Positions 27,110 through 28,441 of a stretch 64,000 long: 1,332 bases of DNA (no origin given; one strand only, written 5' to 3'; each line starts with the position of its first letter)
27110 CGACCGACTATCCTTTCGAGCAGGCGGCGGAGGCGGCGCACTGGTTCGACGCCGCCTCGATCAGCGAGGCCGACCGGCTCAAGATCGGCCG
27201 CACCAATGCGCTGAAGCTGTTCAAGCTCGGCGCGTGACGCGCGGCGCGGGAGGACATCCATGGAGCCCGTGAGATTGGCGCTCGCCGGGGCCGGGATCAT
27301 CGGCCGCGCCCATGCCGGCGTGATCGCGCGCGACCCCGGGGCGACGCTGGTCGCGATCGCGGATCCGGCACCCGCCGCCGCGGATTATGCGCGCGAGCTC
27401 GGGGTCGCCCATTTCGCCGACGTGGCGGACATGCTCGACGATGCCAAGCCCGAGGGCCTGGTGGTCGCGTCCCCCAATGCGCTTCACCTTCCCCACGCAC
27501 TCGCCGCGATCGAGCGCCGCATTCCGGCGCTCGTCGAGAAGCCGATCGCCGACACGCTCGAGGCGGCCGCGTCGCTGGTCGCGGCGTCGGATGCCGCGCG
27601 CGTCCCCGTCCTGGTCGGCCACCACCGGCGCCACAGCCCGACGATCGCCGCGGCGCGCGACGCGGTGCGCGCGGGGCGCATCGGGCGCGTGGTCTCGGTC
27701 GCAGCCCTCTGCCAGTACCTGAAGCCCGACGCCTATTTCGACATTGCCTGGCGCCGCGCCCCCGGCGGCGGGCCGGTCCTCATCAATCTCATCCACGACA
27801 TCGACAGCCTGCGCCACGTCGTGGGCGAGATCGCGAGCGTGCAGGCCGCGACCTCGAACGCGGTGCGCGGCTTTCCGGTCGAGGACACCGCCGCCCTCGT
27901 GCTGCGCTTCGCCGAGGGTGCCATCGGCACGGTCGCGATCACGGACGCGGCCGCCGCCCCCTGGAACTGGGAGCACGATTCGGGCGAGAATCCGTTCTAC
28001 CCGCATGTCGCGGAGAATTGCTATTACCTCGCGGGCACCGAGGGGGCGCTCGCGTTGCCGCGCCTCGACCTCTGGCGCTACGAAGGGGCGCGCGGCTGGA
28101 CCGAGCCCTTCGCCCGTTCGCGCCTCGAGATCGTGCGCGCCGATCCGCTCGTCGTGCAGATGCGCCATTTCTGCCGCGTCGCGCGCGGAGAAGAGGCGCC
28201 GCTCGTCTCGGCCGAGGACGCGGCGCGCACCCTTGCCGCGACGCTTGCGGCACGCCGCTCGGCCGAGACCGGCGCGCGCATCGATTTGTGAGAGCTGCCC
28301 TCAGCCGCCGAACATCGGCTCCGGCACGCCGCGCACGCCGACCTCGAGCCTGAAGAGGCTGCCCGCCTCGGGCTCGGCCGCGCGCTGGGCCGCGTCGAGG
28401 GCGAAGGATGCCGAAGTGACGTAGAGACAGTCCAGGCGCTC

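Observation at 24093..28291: Tightly coupled four-gene operon with an unusual enzyme combination: PcaD-like hydrolase, omega-transaminase, ACMSD-type decarboxylase, Gfo/Idh/MocA oxidoreductase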

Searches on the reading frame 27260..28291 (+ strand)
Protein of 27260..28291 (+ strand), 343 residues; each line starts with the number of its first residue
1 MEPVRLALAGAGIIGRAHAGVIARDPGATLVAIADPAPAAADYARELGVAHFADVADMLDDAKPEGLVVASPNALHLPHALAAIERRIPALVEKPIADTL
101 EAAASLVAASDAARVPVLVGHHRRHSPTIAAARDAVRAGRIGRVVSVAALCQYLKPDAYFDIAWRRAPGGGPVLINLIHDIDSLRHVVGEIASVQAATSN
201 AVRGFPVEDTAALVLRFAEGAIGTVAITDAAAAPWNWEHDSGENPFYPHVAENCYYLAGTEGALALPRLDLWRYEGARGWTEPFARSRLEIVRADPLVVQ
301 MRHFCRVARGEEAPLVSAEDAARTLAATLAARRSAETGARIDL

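Call 10: search_protein_families(library=pfam, proteins=[window:27260-28291:+])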
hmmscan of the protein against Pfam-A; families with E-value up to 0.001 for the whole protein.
window:27260-28291:+ (343 aa): 3 families
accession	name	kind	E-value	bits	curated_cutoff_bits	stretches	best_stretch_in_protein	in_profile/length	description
PF22725.1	GFO_IDH_MocA_C3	-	1.4e-22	80.5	27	1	130-264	2-123/124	GFO/IDH/MocA C-terminal domain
PF01408.29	GFO_IDH_MocA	-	4.7e-22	79.4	24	1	5-121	2-120/120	Oxidoreductase family, NAD-binding Rossmann fold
PF02894.22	GFO_IDH_MocA_C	-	5.4e-18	66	22.9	1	133-343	1-218/218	Oxidoreductase family, C-terminal alpha/beta domain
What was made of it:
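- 27260..28291 (+): Gfo/Idh/MocA NAD(P)-dependent dehydrogenase of an uncharacterised subfamily that elsewhere lies inside quinate/shikimate catabolic clusters, 343 aa. PF01408, PF22725 and PF02894 (call 10).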

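Call 11: search_protein_families(library=ncbifam, proteins=[window:27260-28291:+])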
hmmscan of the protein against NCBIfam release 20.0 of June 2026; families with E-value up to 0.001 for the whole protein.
window:27260-28291:+ (343 aa): 8 families
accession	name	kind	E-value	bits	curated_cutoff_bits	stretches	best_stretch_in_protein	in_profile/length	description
TIGR04380.1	myo_inos_iolG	equivalog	5.7e-41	140.5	355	1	4-231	2-233/330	inositol 2-dehydrogenase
NF040723.1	UDP-GlcNAcDh_Arch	equivalog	7e-31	107.9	450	1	5-227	2-215/302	UDP-N-acetylglucosamine 3-dehydrogenase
NF052479.1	LevoglcsnDh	equivalog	2e-17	62.9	650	1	2-211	2-225/386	levoglucosan dehydrogenase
NF041392.1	XylDh_Gfo6_Halo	equivalog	1.2e-16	60.5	350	1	2-221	15-248/350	D-xylose 1-dehydrogenase Gfo6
NF052679.1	InsChiInosDhIolG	equivalog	7.5e-12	44.9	540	1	4-196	3-194/343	bifunctional inositol 2-dehydrogenase/D-chiro-inositol 1-dehydrogenase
NF008607.0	PRK11579.1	subfamily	1.9e-10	40.3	330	1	4-189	5-190/346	oxidoreductase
NF007574.0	PRK10206.1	equivalog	3.6e-08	32.8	352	1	49-158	51-160/345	oxidoreductase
NF058561.1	BT_2158_fam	equivalog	0.0004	19.1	750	1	6-150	36-183/487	glycoside 3-dehydrogenase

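Call 13: search_solved_structures(query=window:27260-28291:+, max_evalue=0.00001)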
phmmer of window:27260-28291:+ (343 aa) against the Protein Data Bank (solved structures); distinct sequences matched with E-value up to 0.00001: 58.
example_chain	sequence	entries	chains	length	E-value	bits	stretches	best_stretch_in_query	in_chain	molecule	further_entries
3q2k_A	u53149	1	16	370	1.7e-29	106.5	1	4-342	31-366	oxidoreductase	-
3q2i_A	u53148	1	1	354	9.4e-26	94.2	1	4-236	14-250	dehydrogenase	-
2glx_A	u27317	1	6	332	1.1e-22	84.1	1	6-340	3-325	1,5-anhydro-D-fructose reductase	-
3moi_A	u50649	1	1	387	1.7e-22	83.4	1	4-225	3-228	Probable dehydrogenase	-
4koa_A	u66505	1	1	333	7.9e-20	74.7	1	4-224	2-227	1,5-anhydro-D-fructose reductase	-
3euw_A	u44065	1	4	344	4.8e-19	72.1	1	4-220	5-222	Myo-inositol dehydrogenase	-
8qc2_A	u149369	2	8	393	2.5e-18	69.8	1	3-189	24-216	Gfo/Idh/MocA family oxidoreductase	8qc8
6a3f_A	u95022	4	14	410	3.7e-17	65.9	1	3-227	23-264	Putative dehydrogenase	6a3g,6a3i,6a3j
8qc3_A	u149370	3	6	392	5e-17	65.5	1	3-188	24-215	Oxidoreductase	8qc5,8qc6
7wzd_A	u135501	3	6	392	1.1e-15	61.1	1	4-226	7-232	4,5-dihydroxyphthalate dehydrogenase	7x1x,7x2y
6jw6_A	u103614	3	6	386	1.2e-15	60.9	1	3-232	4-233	Dehydrogenase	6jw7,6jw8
3ezy_A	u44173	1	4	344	1.4e-14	57.4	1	4-336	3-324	Dehydrogenase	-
4hkt_A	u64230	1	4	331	6.4e-14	55.3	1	4-221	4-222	Inositol 2-dehydrogenase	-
6o15_A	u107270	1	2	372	1.3e-13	54.2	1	7-228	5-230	Uncharacterized oxidoreductase YjhC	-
4mkx_A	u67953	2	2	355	1.6e-13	54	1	3-212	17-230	Inositol dehydrogenase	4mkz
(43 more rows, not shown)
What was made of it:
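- On Gfo/Idh/MocA oxidoreductases: The best solved structure gives 106 bits (call 13).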

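Call 26: find_homologous_proteins(query=window:27260-28291:+, max_evalue=1e-20)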
Query window:27260-28291:+ (343 aa): 4336 proteins with E <= 1e-20 among 8000 candidates; the best 120 are listed.
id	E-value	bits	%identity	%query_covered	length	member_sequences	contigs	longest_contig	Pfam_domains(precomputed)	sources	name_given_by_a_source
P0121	1.4e-216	736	100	100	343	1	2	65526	PF01408.29,PF22725.2,PF02894.23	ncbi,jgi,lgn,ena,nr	ncbi:MAG TPA: Gfo/Idh/MocA family oxidoreductase [Alphaproteobacteria bacterium]|nr:Gfo/Idh/MocA fam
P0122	2.6e-146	505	69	100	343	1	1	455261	PF01408.29,PF22725.2,PF02894.23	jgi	jgi:predicted dehydrogenase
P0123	3.0e-143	495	64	100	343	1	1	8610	PF01408.29,PF22725.2,PF02894.23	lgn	-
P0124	9.8e-130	451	58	100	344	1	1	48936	PF01408.29,PF22725.2,PF02894.23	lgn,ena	-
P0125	9.1e-129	448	57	100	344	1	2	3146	PF01408.29,PF22725.2,PF02894.23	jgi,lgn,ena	-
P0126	1.0e-127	444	60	100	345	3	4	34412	PF01408.29,PF22725.2,PF02894.23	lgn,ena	-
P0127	2.2e-127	443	61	100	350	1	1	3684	PF01408.29,PF22725.2,PF02894.23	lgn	-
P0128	3.2e-126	439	59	99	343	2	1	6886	PF01408.29,PF22725.2,PF02894.23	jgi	-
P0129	3.4e-126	439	58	100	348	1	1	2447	PF01408.29,PF22725.2,PF02894.23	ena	-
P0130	1.4e-125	437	58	98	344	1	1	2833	PF01408.29,PF22725.2,PF02894.23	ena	-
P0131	2.9e-125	436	58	100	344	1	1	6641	PF01408.29,PF22725.2,PF02894.23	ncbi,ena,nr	ncbi:MAG: Gfo/Idh/MocA family oxidoreductase [Alphaproteobacteria bacterium]|nr:Gfo/Idh/MocA family 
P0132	4.1e-125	436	60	99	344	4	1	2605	PF01408.29,PF22725.2,PF02894.23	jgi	jgi:predicted dehydrogenase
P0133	6.1e-125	435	57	100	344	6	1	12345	PF01408.29,PF22725.2,PF02894.23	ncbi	-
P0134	7.4e-125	435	59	100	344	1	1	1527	PF01408.29,PF22725.2,PF02894.23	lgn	-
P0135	7.9e-125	435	59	100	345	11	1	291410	PF01408.29,PF22725.2,PF02894.23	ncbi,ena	-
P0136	8.9e-125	435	58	99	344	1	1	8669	PF01408.29,PF22725.2,PF02894.23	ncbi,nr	ncbi:MAG TPA: Gfo/Idh/MocA family oxidoreductase [Stellaceae bacterium]|nr:Gfo/Idh/MocA family oxido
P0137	9.9e-125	434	55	100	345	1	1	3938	PF01408.29,PF22725.2,PF02894.23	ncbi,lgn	ncbi:MAG TPA: Gfo/Idh/MocA family oxidoreductase [Geobacteraceae bacterium]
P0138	1.8e-124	434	59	100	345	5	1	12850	PF01408.29,PF22725.2,PF02894.23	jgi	jgi:predicted dehydrogenase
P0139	2.0e-124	433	61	100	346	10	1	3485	PF01408.29,PF22725.2,PF02894.23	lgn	-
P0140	2.5e-124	433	59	99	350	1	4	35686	PF01408.29,PF22725.2,PF02894.23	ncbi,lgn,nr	ncbi:MAG: Gfo/Idh/MocA family oxidoreductase [Alphaproteobacteria bacterium]|nr:Gfo/Idh/MocA family 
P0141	2.7e-124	433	58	100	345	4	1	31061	PF01408.29,PF22725.2,PF02894.23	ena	-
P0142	2.8e-124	433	57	100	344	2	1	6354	PF01408.29,PF22725.2,PF02894.23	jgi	jgi:predicted dehydrogenase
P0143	5.3e-124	432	59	98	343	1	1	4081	PF01408.29,PF22725.2,PF02894.23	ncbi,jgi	jgi:predicted dehydrogenase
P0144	9.1e-124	431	58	98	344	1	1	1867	PF01408.29,PF22725.2,PF02894.23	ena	-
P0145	1.7e-123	430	57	100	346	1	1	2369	PF01408.29,PF22725.2,PF02894.23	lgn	-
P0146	2.5e-123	430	57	100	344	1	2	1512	PF01408.29,PF22725.2,PF02894.23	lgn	-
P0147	3.3e-123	429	56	100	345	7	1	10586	PF01408.29,PF22725.2,PF02894.23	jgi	-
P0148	5.3e-123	429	58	99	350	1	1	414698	PF01408.29,PF22725.2,PF02894.23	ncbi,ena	-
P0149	5.4e-123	429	57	100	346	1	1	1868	PF01408.29,PF22725.2,PF02894.23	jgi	jgi:predicted dehydrogenase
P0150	1.1e-122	428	57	100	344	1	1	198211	PF01408.29,PF22725.2,PF02894.23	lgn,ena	-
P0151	1.2e-122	428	56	100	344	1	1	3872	PF01408.29,PF22725.2,PF02894.23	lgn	-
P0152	1.2e-122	428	57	100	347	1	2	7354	PF01408.29,PF22725.2,PF02894.23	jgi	jgi:predicted dehydrogenase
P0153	1.2e-122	428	54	99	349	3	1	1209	PF01408.29,PF22725.2,PF02894.23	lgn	-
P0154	1.3e-122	427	57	100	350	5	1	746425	PF01408.29,PF22725.2,PF02894.23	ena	-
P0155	1.5e-122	427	56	100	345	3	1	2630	PF01408.29,PF22725.2,PF02894.23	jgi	jgi:predicted dehydrogenase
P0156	1.6e-122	427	56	99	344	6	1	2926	PF01408.29,PF22725.2,PF02894.23,PF22685.2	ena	-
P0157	2.1e-122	427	57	99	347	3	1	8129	PF01408.29,PF22725.2,PF02894.23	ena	-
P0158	2.1e-122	427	57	100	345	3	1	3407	PF01408.29,PF22725.2,PF02894.23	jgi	jgi:predicted dehydrogenase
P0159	2.5e-122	426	58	99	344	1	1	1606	PF01408.29,PF22725.2,PF02894.23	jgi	jgi:predicted dehydrogenase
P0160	3.6e-122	426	56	99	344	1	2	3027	PF01408.29,PF22725.2,PF02894.23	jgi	jgi:predicted dehydrogenase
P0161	4.2e-122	426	57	99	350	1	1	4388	PF01408.29,PF22725.2,PF02894.23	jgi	jgi:predicted dehydrogenase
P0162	6.8e-122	425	56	100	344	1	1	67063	PF01408.29,PF22725.2,PF02894.23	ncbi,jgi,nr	ncbi:MAG TPA: Gfo/Idh/MocA family oxidoreductase [Casimicrobiaceae bacterium]|nr:Gfo/Idh/MocA family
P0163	1.2e-121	424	56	99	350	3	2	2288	PF01408.29,PF22725.2,PF02894.23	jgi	jgi:predicted dehydrogenase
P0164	1.2e-121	424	57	100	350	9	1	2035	PF01408.29,PF22725.2,PF02894.23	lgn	-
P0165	1.3e-121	424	57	100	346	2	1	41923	PF01408.29,PF22725.2,PF02894.23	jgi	jgi:predicted dehydrogenase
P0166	1.6e-121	424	57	100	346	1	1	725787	PF01408.29,PF22725.2,PF02894.23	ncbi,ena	-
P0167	1.8e-121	424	56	98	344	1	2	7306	PF01408.29,PF22725.2,PF02894.23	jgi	jgi:predicted dehydrogenase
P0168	1.9e-121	424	58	100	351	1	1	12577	PF01408.29,PF22725.2,PF02894.23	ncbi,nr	ncbi:MAG: Gfo/Idh/MocA family oxidoreductase [Alphaproteobacteria bacterium]|nr:Gfo/Idh/MocA family 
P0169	2.1e-121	423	57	98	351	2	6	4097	PF01408.29,PF22725.2,PF02894.23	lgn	-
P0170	3.0e-121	423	58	96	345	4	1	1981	PF01408.29,PF22725.2,PF02894.23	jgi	jgi:predicted dehydrogenase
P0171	3.1e-121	423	57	99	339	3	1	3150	PF01408.29,PF22725.2,PF02894.23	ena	-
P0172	4.1e-121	422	56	100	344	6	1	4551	PF01408.29,PF22725.2,PF02894.23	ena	-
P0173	5.4e-121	422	54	99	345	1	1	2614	PF01408.29,PF22725.2,PF02894.23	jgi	jgi:predicted dehydrogenase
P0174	5.5e-121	422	57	99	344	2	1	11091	PF01408.29,PF22725.2,PF02894.23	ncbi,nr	ncbi:MAG TPA: Gfo/Idh/MocA family oxidoreductase [Alphaproteobacteria bacterium]|nr:Gfo/Idh/MocA fam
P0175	6.9e-121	422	54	99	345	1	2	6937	PF01408.29,PF22725.2,PF02894.23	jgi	jgi:predicted dehydrogenase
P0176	7.5e-121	422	57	99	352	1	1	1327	PF01408.29,PF22725.2,PF02894.23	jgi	jgi:predicted dehydrogenase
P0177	8.2e-121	421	56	100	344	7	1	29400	PF01408.29,PF22725.2,PF02894.23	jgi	-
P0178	8.8e-121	421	57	100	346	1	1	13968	PF01408.29,PF22725.2,PF02894.23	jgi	jgi:predicted dehydrogenase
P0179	1.1e-120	421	56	99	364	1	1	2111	PF01408.29,PF22725.2,PF02894.23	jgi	-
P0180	1.1e-120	421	54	99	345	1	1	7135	PF01408.29,PF22725.2,PF02894.23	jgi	jgi:predicted dehydrogenase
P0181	1.3e-120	421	55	100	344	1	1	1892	PF01408.29,PF22725.2,PF02894.23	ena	-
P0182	1.5e-120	421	55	100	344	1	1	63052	PF01408.29,PF22725.2,PF02894.23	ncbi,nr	ncbi:MAG TPA: Gfo/Idh/MocA family oxidoreductase [Casimicrobiaceae bacterium]|nr:Gfo/Idh/MocA family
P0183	1.7e-120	420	59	96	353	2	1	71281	PF01408.29,PF22725.2,PF02894.23,PF22685.2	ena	-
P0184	1.7e-120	420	58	100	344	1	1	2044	PF01408.29,PF22725.2,PF02894.23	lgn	-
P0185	2.0e-120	420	57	100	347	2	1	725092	PF01408.29,PF22725.2,PF02894.23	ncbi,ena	-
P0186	2.4e-120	420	56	100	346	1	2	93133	PF01408.29,PF22725.2,PF02894.23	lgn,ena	-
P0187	2.9e-120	420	54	99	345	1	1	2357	PF01408.29,PF22725.2,PF02894.23,PF22685.2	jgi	jgi:predicted dehydrogenase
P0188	3.0e-120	420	57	100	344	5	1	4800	PF01408.29,PF22725.2,PF02894.23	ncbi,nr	ncbi:MAG: Gfo/Idh/MocA family oxidoreductase [Rhodospirillales bacterium]|nr:Gfo/Idh/MocA family oxi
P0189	3.7e-120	419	53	99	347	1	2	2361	PF01408.29,PF22725.2,PF02894.23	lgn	-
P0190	4.0e-120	419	56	98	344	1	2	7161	PF01408.29,PF22725.2,PF02894.23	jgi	-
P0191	4.5e-120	419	55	97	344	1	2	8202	PF01408.29,PF22725.2,PF02894.23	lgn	-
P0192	4.6e-120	419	55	98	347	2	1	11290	PF01408.29,PF22725.2,PF02894.23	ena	-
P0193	5.5e-120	419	57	99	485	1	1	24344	PF01408.29,PF22725.2,PF02894.23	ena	-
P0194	7.6e-120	418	56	98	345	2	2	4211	PF01408.29,PF22725.2,PF02894.23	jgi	jgi:predicted dehydrogenase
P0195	9.7e-120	418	57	100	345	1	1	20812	PF01408.29,PF22725.2,PF02894.23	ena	-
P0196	1.1e-119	418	56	100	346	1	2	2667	PF01408.29,PF22725.2,PF02894.23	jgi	jgi:predicted dehydrogenase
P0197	1.1e-119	418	58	97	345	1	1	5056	PF01408.29,PF22725.2,PF02894.23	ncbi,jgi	jgi:predicted dehydrogenase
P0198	1.2e-119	418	57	99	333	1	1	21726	PF01408.29,PF22725.2,PF02894.23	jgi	jgi:predicted dehydrogenase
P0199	1.2e-119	418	56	100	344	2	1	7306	PF01408.29,PF22725.2,PF02894.23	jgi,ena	-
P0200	1.2e-119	418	59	96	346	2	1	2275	PF01408.29,PF22725.2,PF02894.23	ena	-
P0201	1.2e-119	418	56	98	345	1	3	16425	PF01408.29,PF22725.2,PF02894.23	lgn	-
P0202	1.7e-119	417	58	100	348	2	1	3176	PF01408.29,PF22725.2,PF02894.23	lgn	-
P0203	2.1e-119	417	55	100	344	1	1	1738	PF01408.29,PF22725.2,PF02894.23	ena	-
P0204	2.1e-119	417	56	99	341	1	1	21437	PF01408.29,PF22725.2,PF02894.23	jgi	jgi:predicted dehydrogenase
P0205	2.2e-119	417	55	100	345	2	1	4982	PF01408.29,PF22725.2,PF02894.23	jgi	jgi:predicted dehydrogenase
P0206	2.2e-119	417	55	99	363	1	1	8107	PF01408.29,PF22725.2,PF02894.23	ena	-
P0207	3.2e-119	416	56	100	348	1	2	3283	PF02629.26,PF01408.29,PF22725.2,PF02894.23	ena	-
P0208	3.8e-119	416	55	100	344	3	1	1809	PF01408.29,PF22725.2,PF02894.23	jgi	-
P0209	4.2e-119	416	57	98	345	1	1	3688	PF01408.29,PF22725.2,PF02894.23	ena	-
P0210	4.8e-119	416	56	98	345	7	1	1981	PF01408.29,PF22725.2,PF02894.23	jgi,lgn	jgi:predicted dehydrogenase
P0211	6.5e-119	415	54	100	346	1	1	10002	PF01408.29,PF22725.2,PF02894.23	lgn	-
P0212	8.4e-119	415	55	99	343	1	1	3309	PF01408.29,PF22725.2,PF02894.23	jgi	jgi:predicted dehydrogenase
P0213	9.3e-119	415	56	100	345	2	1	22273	PF01408.29,PF22725.2,PF02894.23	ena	-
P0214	9.9e-119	415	53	100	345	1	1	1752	PF01408.29,PF22725.2,PF02894.23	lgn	-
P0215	1.3e-118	414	56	99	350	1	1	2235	PF01408.29,PF22725.2,PF02894.23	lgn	-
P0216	1.7e-118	414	59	99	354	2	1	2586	PF01408.29,PF22725.2,PF02894.23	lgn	-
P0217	1.8e-118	414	55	100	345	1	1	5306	PF01408.29,PF22725.2,PF02894.23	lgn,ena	-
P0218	1.8e-118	414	55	98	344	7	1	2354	PF01408.29,PF22725.2,PF02894.23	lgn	-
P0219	1.8e-118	414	53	100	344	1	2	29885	PF01408.29,PF22725.2,PF02894.23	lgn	-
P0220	2.0e-118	414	57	100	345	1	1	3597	PF01408.29,PF22725.2,PF02894.23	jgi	jgi:predicted dehydrogenase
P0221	2.8e-118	413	55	100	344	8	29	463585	PF01408.29,PF22725.2,PF02894.23,PF22685.2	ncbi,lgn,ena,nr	ncbi:MAG TPA: Gfo/Idh/MocA family oxidoreductase [Casimicrobiaceae bacterium]|nr:Gfo/Idh/MocA family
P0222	3.0e-118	413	59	100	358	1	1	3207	PF01408.29,PF22725.2,PF02894.23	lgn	-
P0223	3.1e-118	413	55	98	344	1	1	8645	PF01408.29,PF22725.2,PF02894.23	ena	-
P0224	3.1e-118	413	54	100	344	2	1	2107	PF01408.29,PF22725.2,PF02894.23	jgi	jgi:predicted dehydrogenase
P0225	3.5e-118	413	53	100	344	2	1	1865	PF01408.29,PF22725.2,PF02894.23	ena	-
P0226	3.6e-118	413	55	99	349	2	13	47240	PF01408.29,PF22725.2,PF02894.23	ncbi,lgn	-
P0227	4.1e-118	413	60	98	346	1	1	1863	PF01408.29,PF22725.2,PF02894.23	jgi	jgi:predicted dehydrogenase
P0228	4.5e-118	412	57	97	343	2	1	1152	PF01408.29,PF22725.2,PF02894.23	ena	-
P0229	4.5e-118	412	57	97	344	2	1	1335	PF01408.29,PF22725.2,PF02894.23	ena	-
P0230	4.7e-118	412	56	98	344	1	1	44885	PF01408.29,PF22725.2,PF02894.23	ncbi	-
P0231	7.7e-118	412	55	98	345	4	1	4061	PF01113.27,PF01408.29,PF22725.2,PF02894.23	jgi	jgi:predicted dehydrogenase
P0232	8.2e-118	412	56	99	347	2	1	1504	PF01408.29,PF22725.2,PF02894.23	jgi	jgi:predicted dehydrogenase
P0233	9.2e-118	411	55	99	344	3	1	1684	PF01408.29,PF22725.2,PF02894.23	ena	-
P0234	1.0e-117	411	55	98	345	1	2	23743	PF01408.29,PF22725.2,PF02894.23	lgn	-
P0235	1.1e-117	411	59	99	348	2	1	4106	PF01408.29,PF22725.2,PF02894.23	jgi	jgi:predicted dehydrogenase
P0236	1.1e-117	411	56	97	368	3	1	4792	PF01408.29,PF22725.2,PF02894.23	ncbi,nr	ncbi:MAG TPA: Gfo/Idh/MocA family oxidoreductase [Casimicrobiaceae bacterium]|nr:Gfo/Idh/MocA family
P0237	1.2e-117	411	56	99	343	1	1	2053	PF01408.29,PF22725.2,PF02894.23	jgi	jgi:predicted dehydrogenase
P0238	1.4e-117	411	55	100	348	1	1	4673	PF02629.26,PF01408.29,PF22725.2,PF02894.23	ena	-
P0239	1.8e-117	411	54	97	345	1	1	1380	PF01408.29,PF22725.2,PF02894.23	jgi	jgi:predicted dehydrogenase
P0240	1.8e-117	411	54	100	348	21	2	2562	PF02629.26,PF01408.29,PF22725.2,PF02894.23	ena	-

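Call 28: find_related_loci(query=A2, collection=metagenome_contigs, flank=10000)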
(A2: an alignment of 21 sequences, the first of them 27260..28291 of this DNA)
Query A2 (343 aa) in metagenome_contigs; peptide patterns used: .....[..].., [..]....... (x = any residue, [..] = any of these).
600 stretches matched a pattern (row limit reached: there are more); 484 encode a relative of the query (tblastn E <= 1e-3); the best 80 are kept; 80 distinct loci.
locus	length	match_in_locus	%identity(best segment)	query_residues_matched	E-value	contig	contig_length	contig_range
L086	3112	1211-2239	57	1-343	8e-140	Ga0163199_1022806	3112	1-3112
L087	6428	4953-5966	56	1-338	6e-126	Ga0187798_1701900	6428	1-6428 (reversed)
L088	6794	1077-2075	58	4-336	9e-124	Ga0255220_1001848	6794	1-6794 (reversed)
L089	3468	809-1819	56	2-343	1e-125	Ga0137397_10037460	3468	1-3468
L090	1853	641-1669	53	1-343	6e-131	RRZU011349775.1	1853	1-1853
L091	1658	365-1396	57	1-343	2e-130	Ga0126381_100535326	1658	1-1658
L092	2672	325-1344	59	4-343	3e-126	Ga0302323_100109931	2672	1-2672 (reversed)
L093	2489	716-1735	52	4-343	3e-126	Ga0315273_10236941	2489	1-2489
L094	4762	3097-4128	55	2-343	3e-120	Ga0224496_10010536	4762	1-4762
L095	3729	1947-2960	56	1-337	1e-121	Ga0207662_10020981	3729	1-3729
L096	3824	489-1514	55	3-342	2e-121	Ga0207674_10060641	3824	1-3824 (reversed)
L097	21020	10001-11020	55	1-341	2e-119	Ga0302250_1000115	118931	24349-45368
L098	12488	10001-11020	54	4-343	5e-119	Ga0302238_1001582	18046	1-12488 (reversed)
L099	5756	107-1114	54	3-338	1e-118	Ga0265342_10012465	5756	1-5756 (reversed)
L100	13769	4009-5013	55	4-343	6e-118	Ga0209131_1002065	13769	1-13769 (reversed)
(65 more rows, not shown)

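Call 31: find_encoding_contigs(protein=P0123, flank=10000, max_places=2)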
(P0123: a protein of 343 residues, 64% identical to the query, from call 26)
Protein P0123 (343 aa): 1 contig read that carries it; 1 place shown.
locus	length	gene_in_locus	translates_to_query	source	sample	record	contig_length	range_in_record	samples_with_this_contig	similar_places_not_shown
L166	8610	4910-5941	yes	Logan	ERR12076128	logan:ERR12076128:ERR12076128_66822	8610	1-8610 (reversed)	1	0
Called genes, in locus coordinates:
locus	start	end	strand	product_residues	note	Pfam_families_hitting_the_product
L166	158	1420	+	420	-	PF02812:ELFV_dehydrog_N, PF00208:ELFV_dehydrog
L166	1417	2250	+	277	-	-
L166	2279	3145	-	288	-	PF00106:adh_short, PF01370:Epimerase (faint), PF13561:adh_short_C2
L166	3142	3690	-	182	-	PF02627:CMD (faint)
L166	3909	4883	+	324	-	PF04909:Amidohydro_2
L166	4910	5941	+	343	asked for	PF01408:GFO_IDH_MocA, PF22725:GFO_IDH_MocA_C3, PF02894:GFO_IDH_MocA_C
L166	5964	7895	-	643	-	PF01261:AP_endonuc_2, PF14696:Glyoxalase_5, PF00903:Glyoxalase (weak)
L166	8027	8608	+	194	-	?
